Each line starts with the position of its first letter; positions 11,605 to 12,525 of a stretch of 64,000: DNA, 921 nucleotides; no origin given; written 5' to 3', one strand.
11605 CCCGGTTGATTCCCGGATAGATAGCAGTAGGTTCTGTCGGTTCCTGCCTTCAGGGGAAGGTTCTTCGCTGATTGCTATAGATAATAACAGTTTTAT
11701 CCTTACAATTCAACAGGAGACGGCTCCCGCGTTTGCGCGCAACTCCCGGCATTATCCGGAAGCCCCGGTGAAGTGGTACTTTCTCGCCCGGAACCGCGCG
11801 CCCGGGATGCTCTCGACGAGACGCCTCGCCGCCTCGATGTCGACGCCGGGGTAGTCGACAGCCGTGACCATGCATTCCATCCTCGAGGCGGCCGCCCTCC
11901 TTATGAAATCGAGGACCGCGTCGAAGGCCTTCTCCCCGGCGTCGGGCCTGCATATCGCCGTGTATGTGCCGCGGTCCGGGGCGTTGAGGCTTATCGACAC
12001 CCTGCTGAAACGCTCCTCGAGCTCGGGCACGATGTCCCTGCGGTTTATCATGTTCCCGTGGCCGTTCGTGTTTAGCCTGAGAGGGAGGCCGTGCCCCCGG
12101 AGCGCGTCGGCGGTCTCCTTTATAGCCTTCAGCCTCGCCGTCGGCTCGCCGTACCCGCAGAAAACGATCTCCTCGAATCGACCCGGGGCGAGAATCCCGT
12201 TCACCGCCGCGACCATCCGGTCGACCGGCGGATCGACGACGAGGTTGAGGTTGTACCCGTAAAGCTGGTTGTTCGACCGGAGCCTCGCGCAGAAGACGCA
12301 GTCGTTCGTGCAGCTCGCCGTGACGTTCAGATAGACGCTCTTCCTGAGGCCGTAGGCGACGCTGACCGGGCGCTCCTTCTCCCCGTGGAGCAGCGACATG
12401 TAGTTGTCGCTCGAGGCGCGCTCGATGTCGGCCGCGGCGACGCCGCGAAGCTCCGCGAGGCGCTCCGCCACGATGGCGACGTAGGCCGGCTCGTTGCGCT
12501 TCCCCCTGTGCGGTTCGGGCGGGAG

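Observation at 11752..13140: Single-polypeptide fusion of a TatD-family hydrolase with its associated radical SAM partner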

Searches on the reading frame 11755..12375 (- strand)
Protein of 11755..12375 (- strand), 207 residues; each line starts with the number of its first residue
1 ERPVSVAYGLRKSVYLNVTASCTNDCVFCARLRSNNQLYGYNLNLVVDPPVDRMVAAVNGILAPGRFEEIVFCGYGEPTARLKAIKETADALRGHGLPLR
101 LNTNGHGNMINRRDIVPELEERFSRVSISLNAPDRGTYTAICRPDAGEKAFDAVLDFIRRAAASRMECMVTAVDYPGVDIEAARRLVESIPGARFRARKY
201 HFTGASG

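Call 16: search_solved_structures(query=window:11755-12375:-, max_evalue=1, show_alignments=2)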
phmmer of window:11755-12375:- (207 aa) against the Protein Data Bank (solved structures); distinct sequences matched with E-value up to 1: 9.
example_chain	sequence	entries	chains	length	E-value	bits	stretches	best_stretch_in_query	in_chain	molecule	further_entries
4njg_A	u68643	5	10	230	0.13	14.8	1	51-109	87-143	7-carboxy-7-deazaguanine synthase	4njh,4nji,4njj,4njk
2edj_A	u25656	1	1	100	0.17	14.4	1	111-158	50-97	Roundabout homolog 2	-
6iaa_A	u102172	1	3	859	0.22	14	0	114-163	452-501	Roundabout homolog 2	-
5noi_A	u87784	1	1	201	0.43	13.1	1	113-158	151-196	Roundabout homolog 2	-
4fop_A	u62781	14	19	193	0.64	12.5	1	98-134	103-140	Peptidyl-tRNA hydrolase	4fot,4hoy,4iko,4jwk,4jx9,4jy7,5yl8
4lwq_A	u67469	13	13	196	0.66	12.5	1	98-134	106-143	Peptidyl-tRNA hydrolase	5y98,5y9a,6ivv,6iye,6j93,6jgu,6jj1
6ix6_A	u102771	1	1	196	0.66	12.5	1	98-134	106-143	Peptidyl-tRNA hydrolase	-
9dy7_A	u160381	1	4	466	0.75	12.3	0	81-124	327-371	Tryptophanase (with internal aldimine) | Tryptophanase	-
1ax4_A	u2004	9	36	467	0.75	12.3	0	81-124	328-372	TRYPTOPHANASE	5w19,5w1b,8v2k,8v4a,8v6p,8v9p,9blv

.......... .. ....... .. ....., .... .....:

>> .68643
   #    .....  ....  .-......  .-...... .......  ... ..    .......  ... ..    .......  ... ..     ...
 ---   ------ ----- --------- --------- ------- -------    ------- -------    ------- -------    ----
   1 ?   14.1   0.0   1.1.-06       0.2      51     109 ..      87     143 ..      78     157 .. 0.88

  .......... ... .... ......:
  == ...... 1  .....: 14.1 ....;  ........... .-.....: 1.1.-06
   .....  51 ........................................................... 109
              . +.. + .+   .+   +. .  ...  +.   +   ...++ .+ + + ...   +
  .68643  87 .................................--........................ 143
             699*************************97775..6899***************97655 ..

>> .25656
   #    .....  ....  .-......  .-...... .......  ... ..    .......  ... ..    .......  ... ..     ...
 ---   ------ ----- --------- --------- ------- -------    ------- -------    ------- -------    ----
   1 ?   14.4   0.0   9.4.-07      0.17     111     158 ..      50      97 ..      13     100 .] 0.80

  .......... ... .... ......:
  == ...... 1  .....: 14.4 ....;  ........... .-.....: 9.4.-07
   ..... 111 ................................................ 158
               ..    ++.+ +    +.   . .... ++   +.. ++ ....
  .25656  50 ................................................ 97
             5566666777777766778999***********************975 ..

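Call 34: search_protein_representatives(protein=window:11755-12375:-)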
Query: 207 residues. Proteins with E-value up to 0.001 (for the whole library): 1212; up to 1e-10: 664; up to 1e-30: 152. The best 150 are listed.
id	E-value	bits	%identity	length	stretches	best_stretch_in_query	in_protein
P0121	4.3e-60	218.8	52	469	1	3-202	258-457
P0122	4.4e-56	205.7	62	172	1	38-202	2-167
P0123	3.9e-53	196.1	53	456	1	7-200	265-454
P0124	1.3e-45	171.6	46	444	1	5-201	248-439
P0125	2.1e-45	170.9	46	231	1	5-203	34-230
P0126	2.4e-45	170.6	48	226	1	3-201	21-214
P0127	1.5e-44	168.1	46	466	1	5-200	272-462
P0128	2.4e-44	167.4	47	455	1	6-201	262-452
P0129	4.2e-44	166.6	44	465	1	5-203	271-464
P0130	5.7e-44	166.2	46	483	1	3-203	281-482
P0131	9.5e-44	165.4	48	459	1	3-200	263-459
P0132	1.1e-43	165.2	47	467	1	5-204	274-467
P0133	1.3e-43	164.9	45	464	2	5-203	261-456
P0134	1.4e-43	164.9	66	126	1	85-202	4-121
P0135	3.0e-43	163.8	43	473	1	4-202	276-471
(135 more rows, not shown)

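Call 38: find_related_loci(query=A3, collection=genome_contigs, flank=5000)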
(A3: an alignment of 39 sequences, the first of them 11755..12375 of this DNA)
Query A3 (207 aa) in genome_contigs; peptide patterns used: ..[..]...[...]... (x = any residue, [..] = any of these).
600 stretches matched a pattern (row limit reached: there are more); 600 encode a relative of the query (tblastn E <= 1e-3); the best 80 are kept; 80 distinct loci.
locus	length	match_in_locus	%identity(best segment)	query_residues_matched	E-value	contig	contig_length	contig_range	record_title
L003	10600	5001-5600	65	3-202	1e-84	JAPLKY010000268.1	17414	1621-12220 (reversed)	MAG: Candidatus Krumholzibacteriia bacterium isolate LacPavin_0920_SED1_MAG_62_8 LacPavin_0920_SED1_scaffold_1363355, wh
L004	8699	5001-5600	49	1-204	1e-57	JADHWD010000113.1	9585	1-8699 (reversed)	MAG: bacterium isolate BS750m-G18 BS-750m-C13661, whole genome shotgun sequence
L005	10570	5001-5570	52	7-200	3e-57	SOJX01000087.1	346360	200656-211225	MAG: Planctomycetota bacterium isolate E44_bin39 NODE_1_length_346360_cov_8.551707, whole genome shotgun sequence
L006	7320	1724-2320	46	1-204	7e-54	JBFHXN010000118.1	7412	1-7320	MAG: Desulfuromonadales bacterium isolate Mix_sand09.2021.07.Z.58 k141_68501_length_7412_cov_8.8102, whole genome shotgu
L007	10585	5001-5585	48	6-204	2e-52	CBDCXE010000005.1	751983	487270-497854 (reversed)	MAG: Nitrospinota bacterium isolate 1a5c112f-530b-4853-b9c3-525a2f2da88a genome assembly, contig: contig_5, whole genome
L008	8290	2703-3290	45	5-204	3e-52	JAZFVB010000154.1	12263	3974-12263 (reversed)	MAG: Nitrospinota bacterium isolate BS2bin.9 BS2bin.9_154, whole genome shotgun sequence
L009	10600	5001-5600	46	1-204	8e-52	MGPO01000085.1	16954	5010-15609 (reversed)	MAG: Deltaproteobacteria bacterium GWA2_65_63 gwa2_scaffold_8998, whole genome shotgun sequence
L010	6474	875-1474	45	1-204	1e-50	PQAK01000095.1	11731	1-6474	MAG: Deltaproteobacteria bacterium isolate FeB_35 contig_39583, whole genome shotgun sequence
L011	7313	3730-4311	42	4-201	2e-50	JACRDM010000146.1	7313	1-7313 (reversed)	MAG: Elusimicrobia bacterium isolate NC_groundwater_1672_Pr3_B-0.1um_44_11 SR-2_scaffold_141_3833444, whole genome shotg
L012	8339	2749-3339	43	3-204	4e-50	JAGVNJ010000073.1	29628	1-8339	MAG: Candidatus Edwardsbacteria bacterium isolate DeMMO3_1 c_000000087748, whole genome shotgun sequence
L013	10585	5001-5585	42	6-204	4e-50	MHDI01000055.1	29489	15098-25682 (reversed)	MAG: Nitrospinae bacterium RIFCSPHIGHO2_02_FULL_39_82 rifcsphigho2_02_scaffold_3565, whole genome shotgun sequence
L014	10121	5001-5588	46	5-204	4e-50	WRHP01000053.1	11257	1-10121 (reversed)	MAG: Syntrophorhabdaceae bacterium isolate Nt197P3bin122 Ga0082212_10011437, whole genome shotgun sequence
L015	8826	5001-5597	41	1-204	4e-50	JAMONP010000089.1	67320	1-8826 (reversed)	MAG: Desulfuromonadales bacterium isolate 4281-140_metabat2_scaf2bin.052 4281-140_scaffold_73_c1, whole genome shotgun s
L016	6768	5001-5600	46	1-204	3e-50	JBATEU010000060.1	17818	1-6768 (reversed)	MAG: Candidatus Deferrimicrobium sp. isolate MFD10095_ilm_asm_bin1 k127_8084, whole genome shotgun sequence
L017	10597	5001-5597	43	1-204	1e-49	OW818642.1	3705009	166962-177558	metagenome genome assembly, chromosome: 1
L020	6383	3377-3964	48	1-198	2e-49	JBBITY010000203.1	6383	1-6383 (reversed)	MAG: Desulfurellales bacterium isolate PLS170224_bin_407 NODE_4436_length_6383_cov_3.590234, whole genome shotgun sequen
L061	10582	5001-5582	42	6-204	5e-45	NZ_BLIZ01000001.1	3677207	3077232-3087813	Geobacter sp. AOG1 scaffold1, whole genome shotgun sequence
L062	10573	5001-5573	46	7-201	1e-44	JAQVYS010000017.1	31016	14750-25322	MAG: Bacillota bacterium isolate STF2_155 NODE_3160_length_31016_cov_6.780537_Sandtown_F2, whole genome shotgun sequence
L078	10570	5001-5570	39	6-200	1e-43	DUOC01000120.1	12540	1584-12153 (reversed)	MAG TPA_asm: Thermoanaerobacterales bacterium isolate AS08sgBPME_136 208505_AS08, whole genome shotgun sequence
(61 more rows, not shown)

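Call 39: predict_structure(alignment_id=A2)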
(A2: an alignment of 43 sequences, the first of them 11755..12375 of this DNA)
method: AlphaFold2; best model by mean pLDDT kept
length: 207 residues; sequences in the alignment: 43
mean_pLDDT: 90.7   pTM: 0.88
mean pLDDT of the five models: 90.7, 90.5, 90.0, 89.8, 89.4
residues with pLDDT >= 90: 152; 70-90: 41; 50-70: 10; < 50: 4
segments of 3 or more residues with pLDDT < 50: 204-207
pLDDT, mean of each block of 10 residues (from residue 1): 85 92 86 71 87 97 92 84 97 96 96 98 97 95 93 98 98 93 98 94 45
secondary structure, 60 per line:
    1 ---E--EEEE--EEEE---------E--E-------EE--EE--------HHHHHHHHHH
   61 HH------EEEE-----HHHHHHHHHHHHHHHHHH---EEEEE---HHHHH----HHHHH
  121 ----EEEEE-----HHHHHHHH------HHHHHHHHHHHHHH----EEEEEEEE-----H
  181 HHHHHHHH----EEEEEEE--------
elements in order: E7-10 E13-16 H51-62 E69-72 H78-95 E99-103 H107-111 H116-120 E125-129 H135-142 H149-162 E167-174 H180-188 E193-199

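Call 44: find_homologous_proteins(query=A3, max_evalue=1e-10)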
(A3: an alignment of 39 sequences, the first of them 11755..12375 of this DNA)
Query A3 (39 sequences) (207 aa, profile of the alignment): 6517 proteins with E <= 1e-10 among 8000 candidates; the best 120 are listed.
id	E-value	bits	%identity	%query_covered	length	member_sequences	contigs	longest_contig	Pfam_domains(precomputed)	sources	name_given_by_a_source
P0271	1.7e-84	300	42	97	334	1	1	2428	PF01026.28,PF04055.28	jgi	jgi:TatD DNase family protein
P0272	1.2e-82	294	41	95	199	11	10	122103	PF04055.28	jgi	jgi:TatD family-associated radical SAM protein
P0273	4.1e-82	292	40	95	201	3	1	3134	PF04055.28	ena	-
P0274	6.1e-82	292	42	96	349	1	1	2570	PF01026.28,PF04055.28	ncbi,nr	ncbi:MAG: TatD family nuclease-associated radical SAM protein, partial [Desulfuromonadales bacterium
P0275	7.9e-82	292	39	94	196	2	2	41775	PF04055.28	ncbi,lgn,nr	ncbi:MAG: hypothetical protein PWQ97_656 [Tepidanaerobacteraceae bacterium]|nr:hypothetical protein 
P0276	1.2e-81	291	44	97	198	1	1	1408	PF04055.28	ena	-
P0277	1.3e-81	291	43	97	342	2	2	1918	PF01026.28,PF04055.28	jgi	jgi:TatD DNase family protein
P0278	1.8e-81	290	39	99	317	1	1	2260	PF01026.28,PF04055.28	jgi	jgi:TatD DNase family protein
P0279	2.2e-81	290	44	97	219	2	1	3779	PF04055.28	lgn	-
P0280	2.3e-81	290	40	95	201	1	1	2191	PF04055.28,PF13353.12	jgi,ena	-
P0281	2.3e-81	290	43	94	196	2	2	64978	PF04055.28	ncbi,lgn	ncbi:MAG: TatD family nuclease-associated radical SAM protein [Syntrophothermus sp.]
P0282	2.6e-81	290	38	99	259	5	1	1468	PF01026.28,PF04055.28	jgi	jgi:TatD DNase family protein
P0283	2.8e-81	290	41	95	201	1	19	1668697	PF04055.28,PF13353.12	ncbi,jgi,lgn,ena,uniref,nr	ncbi:radical SAM protein [candidate division WOR-1 bacterium RIFOXYA12_FULL_52_29]|uniref:Radical SA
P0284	3.3e-81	289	38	99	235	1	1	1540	PF04055.28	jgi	jgi:TatD DNase family protein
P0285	3.4e-81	289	45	97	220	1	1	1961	PF04055.28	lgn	-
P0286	3.7e-81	289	39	99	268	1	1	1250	PF01026.28,PF04055.28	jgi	jgi:TatD DNase family protein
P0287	3.8e-81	289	41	95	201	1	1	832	PF04055.28,PF13353.12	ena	-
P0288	4.0e-81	289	44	96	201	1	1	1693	PF04055.28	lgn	-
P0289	4.2e-81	289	39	94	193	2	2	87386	PF04055.28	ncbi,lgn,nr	ncbi:MAG: hypothetical protein PWQ82_396 [Thermosediminibacterales bacterium]|nr:hypothetical protei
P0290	4.3e-81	289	40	97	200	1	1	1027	PF04055.28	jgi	jgi:TatD DNase family protein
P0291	4.5e-81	289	44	94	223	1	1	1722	PF04055.28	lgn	-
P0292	4.9e-81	289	38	94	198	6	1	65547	PF04055.28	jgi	jgi:TatD family-associated radical SAM protein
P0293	5.0e-81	289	44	97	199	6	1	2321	PF04055.28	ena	-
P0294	5.5e-81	289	44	96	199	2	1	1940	PF04055.28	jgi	jgi:TatD DNase family protein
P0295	5.9e-81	289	38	98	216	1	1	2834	PF04055.28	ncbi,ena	-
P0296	6.1e-81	289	43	97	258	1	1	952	PF01026.28,PF04055.28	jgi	jgi:TatD DNase family protein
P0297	7.6e-81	288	40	97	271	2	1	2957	PF01026.28,PF04055.28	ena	-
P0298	7.8e-81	288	41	95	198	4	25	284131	PF04055.28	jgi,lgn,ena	-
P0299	7.9e-81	288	40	95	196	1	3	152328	PF04055.28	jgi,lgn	jgi:TatD family-associated radical SAM protein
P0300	1.0e-80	288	43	96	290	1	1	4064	PF01026.28,PF04055.28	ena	-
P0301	1.3e-80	288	41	95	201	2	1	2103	PF04055.28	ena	-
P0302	1.4e-80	287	44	97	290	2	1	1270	PF01026.28,PF04055.28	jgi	jgi:TatD DNase family protein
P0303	1.5e-80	287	42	93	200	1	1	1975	PF04055.28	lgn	-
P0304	1.6e-80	287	40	95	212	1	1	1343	PF04055.28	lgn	-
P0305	1.8e-80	287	41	97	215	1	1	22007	PF04055.28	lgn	-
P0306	2.1e-80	287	49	94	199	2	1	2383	PF04055.28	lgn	-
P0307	2.1e-80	287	41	98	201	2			PF04055.28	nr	nr:TatD family nuclease-associated radical SAM protein [Thermosediminibacter oceani]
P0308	2.3e-80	287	42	96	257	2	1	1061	PF01026.28,PF04055.28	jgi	jgi:TatD DNase family protein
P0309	2.4e-80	287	44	97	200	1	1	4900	PF04055.28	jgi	jgi:TatD DNase family protein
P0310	2.8e-80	286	39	99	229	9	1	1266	PF04055.28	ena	-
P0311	3.0e-80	286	41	99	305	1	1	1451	PF01026.28,PF04055.28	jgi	jgi:TatD DNase family protein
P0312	3.4e-80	286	44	97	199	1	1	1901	PF04055.28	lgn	-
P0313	3.5e-80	286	40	95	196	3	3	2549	PF04055.28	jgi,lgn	jgi:TatD family-associated radical SAM protein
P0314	3.5e-80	286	41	95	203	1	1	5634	PF04055.28,PF13353.12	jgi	-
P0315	3.7e-80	286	39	94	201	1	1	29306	PF04055.28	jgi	-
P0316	4.1e-80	286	39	95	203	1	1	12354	PF04055.28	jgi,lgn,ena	-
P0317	4.7e-80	286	44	94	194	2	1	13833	PF04055.28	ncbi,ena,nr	ncbi:MAG TPA: radical SAM protein [Firmicutes bacterium]|nr:radical SAM protein [Bacillota bacterium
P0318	4.8e-80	286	43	97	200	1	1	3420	PF04055.28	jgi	jgi:TatD DNase family protein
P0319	4.9e-80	286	43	99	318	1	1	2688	PF01026.28,PF04055.28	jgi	jgi:TatD DNase family protein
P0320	5.7e-80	285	41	95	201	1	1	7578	PF04055.28,PF13353.12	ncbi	ncbi:MAG: TatD family nuclease-associated radical SAM protein [bacterium]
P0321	6.8e-80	285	38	94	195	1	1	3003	PF04055.28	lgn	-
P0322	9.1e-80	285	37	95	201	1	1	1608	PF04055.28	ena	-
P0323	1.0e-79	285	38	98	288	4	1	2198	PF01026.28,PF04055.28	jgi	jgi:TatD DNase family protein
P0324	1.0e-79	285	48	94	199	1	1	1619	PF04055.28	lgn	-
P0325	1.0e-79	285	41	95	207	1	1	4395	PF04055.28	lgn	-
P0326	1.0e-79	285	40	98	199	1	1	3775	PF04055.28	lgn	-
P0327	1.1e-79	285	41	95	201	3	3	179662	PF04055.28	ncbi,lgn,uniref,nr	ncbi:TatD family nuclease-associated radical SAM protein [Pelotomaculum terephthalicicum JT]|uniref:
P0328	1.2e-79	284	42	97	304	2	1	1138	PF01026.28,PF04055.28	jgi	jgi:TatD DNase family protein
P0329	1.3e-79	284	41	97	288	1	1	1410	PF01026.28,PF04055.28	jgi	jgi:TatD DNase family protein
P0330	1.4e-79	284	41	95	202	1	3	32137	PF04055.28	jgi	-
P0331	1.4e-79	284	39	95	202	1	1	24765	PF04055.28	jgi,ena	-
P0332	1.5e-79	284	43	95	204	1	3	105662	PF04055.28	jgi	jgi:TatD DNase family protein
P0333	1.6e-79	284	43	97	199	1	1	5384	PF04055.28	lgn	-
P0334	1.6e-79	284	38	99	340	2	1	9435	PF01026.28,PF04055.28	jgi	jgi:TatD DNase family protein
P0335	1.7e-79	284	39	99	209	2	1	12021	PF04055.28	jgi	jgi:TatD DNase family protein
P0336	1.9e-79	284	45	97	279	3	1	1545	PF01026.28,PF04055.28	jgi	jgi:TatD DNase family protein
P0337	2.0e-79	284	41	93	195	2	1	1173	PF04055.28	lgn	-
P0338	2.0e-79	284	40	94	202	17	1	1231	PF04055.28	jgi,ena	-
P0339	2.6e-79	283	37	95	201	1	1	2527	PF04055.28,PF13353.12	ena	-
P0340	2.6e-79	283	41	99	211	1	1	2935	PF04055.28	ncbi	ncbi:MAG TPA: TatD family nuclease-associated radical SAM protein, partial [Desulfuromonadaceae bact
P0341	2.8e-79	283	42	96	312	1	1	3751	PF01026.28,PF04055.28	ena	-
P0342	4.5e-79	283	39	95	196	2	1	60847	PF04055.28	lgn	-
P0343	4.5e-79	283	42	95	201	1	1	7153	PF04055.28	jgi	jgi:TatD DNase family protein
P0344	4.7e-79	282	47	95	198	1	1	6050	PF04055.28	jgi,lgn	-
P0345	5.2e-79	282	41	98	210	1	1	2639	PF04055.28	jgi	jgi:TatD DNase family protein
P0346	5.8e-79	282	39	95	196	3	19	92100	PF04055.28,PF13353.12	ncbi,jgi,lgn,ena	-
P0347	5.9e-79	282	37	95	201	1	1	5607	PF04055.28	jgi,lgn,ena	-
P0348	6.6e-79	282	40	93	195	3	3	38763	PF04055.28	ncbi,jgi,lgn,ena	-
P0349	7.2e-79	282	40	95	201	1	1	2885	PF04055.28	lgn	-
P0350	7.6e-79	282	41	95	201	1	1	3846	PF04055.28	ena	-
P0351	1.0e-78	281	41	94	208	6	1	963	PF04055.28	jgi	jgi:TatD DNase family protein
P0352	1.1e-78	281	41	95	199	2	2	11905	PF04055.28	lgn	-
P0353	1.1e-78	281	39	98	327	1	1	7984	PF01026.28,PF04055.28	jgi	-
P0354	1.1e-78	281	44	96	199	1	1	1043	PF04055.28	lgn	-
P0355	1.1e-78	281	35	94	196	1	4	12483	PF04055.28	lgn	-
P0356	1.1e-78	281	43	94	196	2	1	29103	PF04055.28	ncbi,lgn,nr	ncbi:MAG: TatD family nuclease-associated radical SAM protein [Firmicutes bacterium]|nr:TatD family 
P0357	1.2e-78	281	40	95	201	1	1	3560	PF04055.28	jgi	jgi:TatD DNase family protein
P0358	1.2e-78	281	43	97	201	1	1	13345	PF04055.28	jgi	jgi:TatD DNase family protein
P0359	1.2e-78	281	43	96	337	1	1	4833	PF01026.28,PF04055.28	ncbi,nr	ncbi:MAG: TatD family nuclease-associated radical SAM protein, partial [candidate division NC10 bact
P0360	1.2e-78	281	39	95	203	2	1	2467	PF04055.28,PF13353.12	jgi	-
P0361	1.2e-78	281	49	97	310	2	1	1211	PF01026.28,PF04055.28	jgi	-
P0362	1.3e-78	281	44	97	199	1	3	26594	PF04055.28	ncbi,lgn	-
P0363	1.3e-78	281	49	94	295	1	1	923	PF01026.28,PF04055.28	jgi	-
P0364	1.3e-78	281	35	95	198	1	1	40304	PF04055.28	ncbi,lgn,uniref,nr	ncbi:TatD family nuclease-associated radical SAM protein [Fuchsiella alkaliacetigena]|uniref:TatD fa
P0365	1.3e-78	281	42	97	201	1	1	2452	PF04055.28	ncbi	-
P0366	1.4e-78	281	41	93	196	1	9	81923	PF04055.28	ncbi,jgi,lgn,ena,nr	ncbi:MAG: radical SAM protein [Clostridiales bacterium]|jgi:TatD family-associated radical SAM prote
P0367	1.4e-78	281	37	95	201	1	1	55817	PF04055.28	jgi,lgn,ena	-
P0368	2.1e-78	280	42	94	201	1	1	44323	PF04055.28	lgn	-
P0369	2.2e-78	280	39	95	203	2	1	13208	PF04055.28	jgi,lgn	jgi:TatD DNase family protein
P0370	2.4e-78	280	40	95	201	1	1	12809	PF04055.28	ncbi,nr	ncbi:MAG: TatD family nuclease-associated radical SAM protein [Candidatus Margulisbacteria bacterium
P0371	2.6e-78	280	42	96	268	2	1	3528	PF01026.28,PF04055.28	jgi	-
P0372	2.6e-78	280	40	95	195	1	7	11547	PF04055.28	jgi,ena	jgi:TatD family-associated radical SAM protein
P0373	2.7e-78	280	46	94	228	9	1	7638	PF04055.28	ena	-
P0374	2.8e-78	280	43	94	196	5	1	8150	PF04055.28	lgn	-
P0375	3.0e-78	280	43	94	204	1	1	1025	PF04055.28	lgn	-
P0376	3.3e-78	280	40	93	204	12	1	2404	PF04055.28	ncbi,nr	ncbi:MAG TPA: radical SAM protein [Thermoanaerobacterales bacterium]|nr:radical SAM protein [Thermoa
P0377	3.3e-78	280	40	94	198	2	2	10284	PF04055.28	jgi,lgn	jgi:TatD family-associated radical SAM protein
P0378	3.5e-78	280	43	97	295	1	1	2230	PF01026.28,PF04055.28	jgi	jgi:TatD DNase family protein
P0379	3.6e-78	280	40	93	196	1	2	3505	PF04055.28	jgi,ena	-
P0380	4.2e-78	279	43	97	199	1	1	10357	PF04055.28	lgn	-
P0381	4.7e-78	279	42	97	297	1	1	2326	PF01026.28,PF04055.28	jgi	jgi:TatD DNase family protein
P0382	5.0e-78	279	39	94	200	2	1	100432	PF04055.28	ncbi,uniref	ncbi:TatD family nuclease-associated radical SAM protein [Pelotomaculum isophthalicicum]|uniref:TatD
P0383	5.1e-78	279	41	94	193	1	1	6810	PF04055.28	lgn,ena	-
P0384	5.2e-78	279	40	95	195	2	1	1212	PF04055.28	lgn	-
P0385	5.8e-78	279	42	93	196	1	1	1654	PF04055.28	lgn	-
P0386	6.7e-78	279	41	95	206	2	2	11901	PF04055.28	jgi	-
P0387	6.7e-78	279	40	95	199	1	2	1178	PF04055.28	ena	-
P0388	7.0e-78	279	45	97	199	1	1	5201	PF04055.28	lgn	-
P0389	7.4e-78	279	35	95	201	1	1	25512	PF04055.28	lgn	-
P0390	8.3e-78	278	41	94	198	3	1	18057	PF04055.28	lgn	-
